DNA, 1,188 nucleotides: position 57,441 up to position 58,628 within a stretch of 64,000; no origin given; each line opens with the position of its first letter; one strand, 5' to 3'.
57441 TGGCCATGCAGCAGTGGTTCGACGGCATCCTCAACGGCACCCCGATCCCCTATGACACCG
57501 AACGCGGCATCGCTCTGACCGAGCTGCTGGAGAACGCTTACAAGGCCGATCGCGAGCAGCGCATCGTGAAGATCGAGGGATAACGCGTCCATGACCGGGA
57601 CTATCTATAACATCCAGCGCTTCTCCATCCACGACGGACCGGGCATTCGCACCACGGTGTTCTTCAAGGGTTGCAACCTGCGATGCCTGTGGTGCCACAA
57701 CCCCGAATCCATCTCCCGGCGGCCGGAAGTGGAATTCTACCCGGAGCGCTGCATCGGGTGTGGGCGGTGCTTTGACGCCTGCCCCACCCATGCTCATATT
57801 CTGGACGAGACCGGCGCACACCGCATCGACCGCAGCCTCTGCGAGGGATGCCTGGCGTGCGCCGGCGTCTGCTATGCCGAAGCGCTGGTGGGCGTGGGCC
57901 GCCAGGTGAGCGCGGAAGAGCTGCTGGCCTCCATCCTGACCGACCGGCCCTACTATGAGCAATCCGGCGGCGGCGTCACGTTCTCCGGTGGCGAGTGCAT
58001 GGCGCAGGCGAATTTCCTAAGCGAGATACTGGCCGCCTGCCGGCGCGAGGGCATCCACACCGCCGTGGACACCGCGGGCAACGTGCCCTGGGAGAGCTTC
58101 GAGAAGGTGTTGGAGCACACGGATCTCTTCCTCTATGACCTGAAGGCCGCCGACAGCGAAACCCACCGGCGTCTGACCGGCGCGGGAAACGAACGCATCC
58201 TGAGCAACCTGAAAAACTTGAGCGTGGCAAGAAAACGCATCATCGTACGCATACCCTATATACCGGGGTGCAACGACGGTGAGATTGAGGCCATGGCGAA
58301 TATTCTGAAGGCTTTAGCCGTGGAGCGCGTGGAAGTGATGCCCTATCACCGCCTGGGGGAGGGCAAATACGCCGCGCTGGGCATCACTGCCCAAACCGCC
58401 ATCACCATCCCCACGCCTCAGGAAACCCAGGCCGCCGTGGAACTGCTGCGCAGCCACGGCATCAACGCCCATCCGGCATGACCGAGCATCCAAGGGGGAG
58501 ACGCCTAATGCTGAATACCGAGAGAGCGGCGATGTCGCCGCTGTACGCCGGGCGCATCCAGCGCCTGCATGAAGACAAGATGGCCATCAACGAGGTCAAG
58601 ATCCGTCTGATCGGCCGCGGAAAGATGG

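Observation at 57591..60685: Short, divergent glycyl-radical enzyme with a G-C-N-W Cys loop, coupled to its activase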

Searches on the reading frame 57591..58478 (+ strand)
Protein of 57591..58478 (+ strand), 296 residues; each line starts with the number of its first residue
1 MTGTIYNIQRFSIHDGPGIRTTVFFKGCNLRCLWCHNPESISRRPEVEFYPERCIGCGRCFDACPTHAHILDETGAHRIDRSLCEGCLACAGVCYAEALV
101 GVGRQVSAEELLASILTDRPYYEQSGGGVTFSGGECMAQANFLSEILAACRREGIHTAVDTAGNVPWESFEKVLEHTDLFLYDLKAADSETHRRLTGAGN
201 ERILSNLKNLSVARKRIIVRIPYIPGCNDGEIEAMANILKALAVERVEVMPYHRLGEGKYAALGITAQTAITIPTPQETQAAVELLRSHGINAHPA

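Call 3: search_protein_families(library=pfam, proteins=[window:57591-58478:+])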
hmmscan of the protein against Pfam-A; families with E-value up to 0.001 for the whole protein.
window:57591-58478:+ (296 aa): 12 families
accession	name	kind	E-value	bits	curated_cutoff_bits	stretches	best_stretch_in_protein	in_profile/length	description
PF04055.27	Radical_SAM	-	2.9e-20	73.6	29.5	1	94-237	14-164/166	Radical SAM superfamily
PF00037.32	Fer4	-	2.2e-12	46.6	21.1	2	48-68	2-22/24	4Fe-4S binding domain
PF13353.11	Fer4_12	-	1.3e-11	45.4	22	2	15-49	2-36/137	4Fe-4S single cluster domain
PF12837.12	Fer4_6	-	9.1e-10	38.5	25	1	51-68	6-23/24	4Fe-4S binding domain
PF12838.12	Fer4_7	-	2.8e-09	37.8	27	2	53-97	1-51/52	4Fe-4S dicluster domain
PF13237.11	Fer4_10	-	2e-08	34.5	25.5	1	50-94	5-52/53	4Fe-4S dicluster domain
PF14697.11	Fer4_21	-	2.9e-07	30.9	35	1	52-95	6-52/59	4Fe-4S dicluster domain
PF13484.11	Fer4_16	-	1.4e-06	29.4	30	1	53-70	1-18/66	4Fe-4S double cluster binding domain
PF12797.12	Fer4_2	-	7.6e-06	26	24.5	1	47-66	3-22/22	4Fe-4S binding domain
PF13187.11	Fer4_9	-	7.7e-06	26.3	27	1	53-97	1-50/52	4Fe-4S dicluster domain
PF12800.12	Fer4_4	-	0.00017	22.1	24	1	51-66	1-16/17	4Fe-4S binding domain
PF13459.11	Fer4_15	-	0.00019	22.5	22.4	0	51-67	5-21/66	4Fe-4S single cluster domain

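Call 4: search_protein_families(library=ncbifam, proteins=[window:57591-58478:+])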
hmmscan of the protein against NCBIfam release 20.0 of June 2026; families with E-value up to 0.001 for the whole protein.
window:57591-58478:+ (296 aa): 51 families (the best 25 are shown)
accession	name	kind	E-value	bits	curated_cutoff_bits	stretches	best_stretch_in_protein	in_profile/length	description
TIGR02494.1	PFLE_PFLC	subfamily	7.6e-105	350.4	174.35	1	5-282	1-285/293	glycyl-radical enzyme activating protein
NF043069.1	T4HPD_activ_SAM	equivalog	1.5e-100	336.4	425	1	3-289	2-291/299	trans-4-hydroxy-L-proline dehydratase activase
NF048010.1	SfplDhtActHpsHDes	equivalog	6.1e-89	297.8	430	1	2-270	5-281/298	(2S)-3-sulfopropanediol dehydratase activating enzyme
TIGR04395.1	cutC_activ_rSAM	equivalog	3.6e-85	286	360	1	3-266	5-276/309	choline TMA-lyase-activating enzyme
NF048008.1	SfplDhtActHpfHKleb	equivalog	2.7e-81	273.3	500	1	4-268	1-274/308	(2S)-3-sulfopropanediol dehydratase activating enzyme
NF033719.1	ind_deCO2_activ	equivalog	2.8e-79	266.6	425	1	3-292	1-299/302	indoleacetate decarboxylase activase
NF033717.2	HPDL_rSAM_activ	equivalog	1.8e-76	257.4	420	1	2-277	3-286/311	4-hydroxyphenylacetate decarboxylase activase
TIGR04003.1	rSAM_BssD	equivalog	1.1e-75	254.7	496.45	1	5-268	3-275/314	[benzylsuccinate synthase]-activating enzyme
NF007483.0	PRK10076.1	equivalog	1.8e-59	201.3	326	2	84-289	76-284/292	[formate-C-acetyltransferase]-activating enzyme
TIGR02493.1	PFLA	equivalog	1.1e-58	198.3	231.75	2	101-284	41-230/235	pyruvate formate-lyase-activating protein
TIGR04041.1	activase_YjjW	hypoth_equivalog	8.7e-54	182.8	250.2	1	3-258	2-244/276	YjjW family glycine radical enzyme activase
NF008356.0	PRK11145.1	equivalog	3.9e-49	167.2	375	2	84-287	27-238/246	pyruvate formate lyase 1-activating protein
TIGR02495.1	NrdG2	equivalog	1.5e-19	70.1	131.15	2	86-241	25-179/193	anaerobic ribonucleoside-triphosphate reductase activating protein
TIGR02491.1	NrdG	equivalog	4.8e-11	42.8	126.1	1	5-45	2-42/154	anaerobic ribonucleoside-triphosphate reductase activating protein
NF040864.1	HgcB_ferredoxin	equivalog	1.1e-09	38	99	1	47-119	9-81/93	mercury methylation ferredoxin HgcB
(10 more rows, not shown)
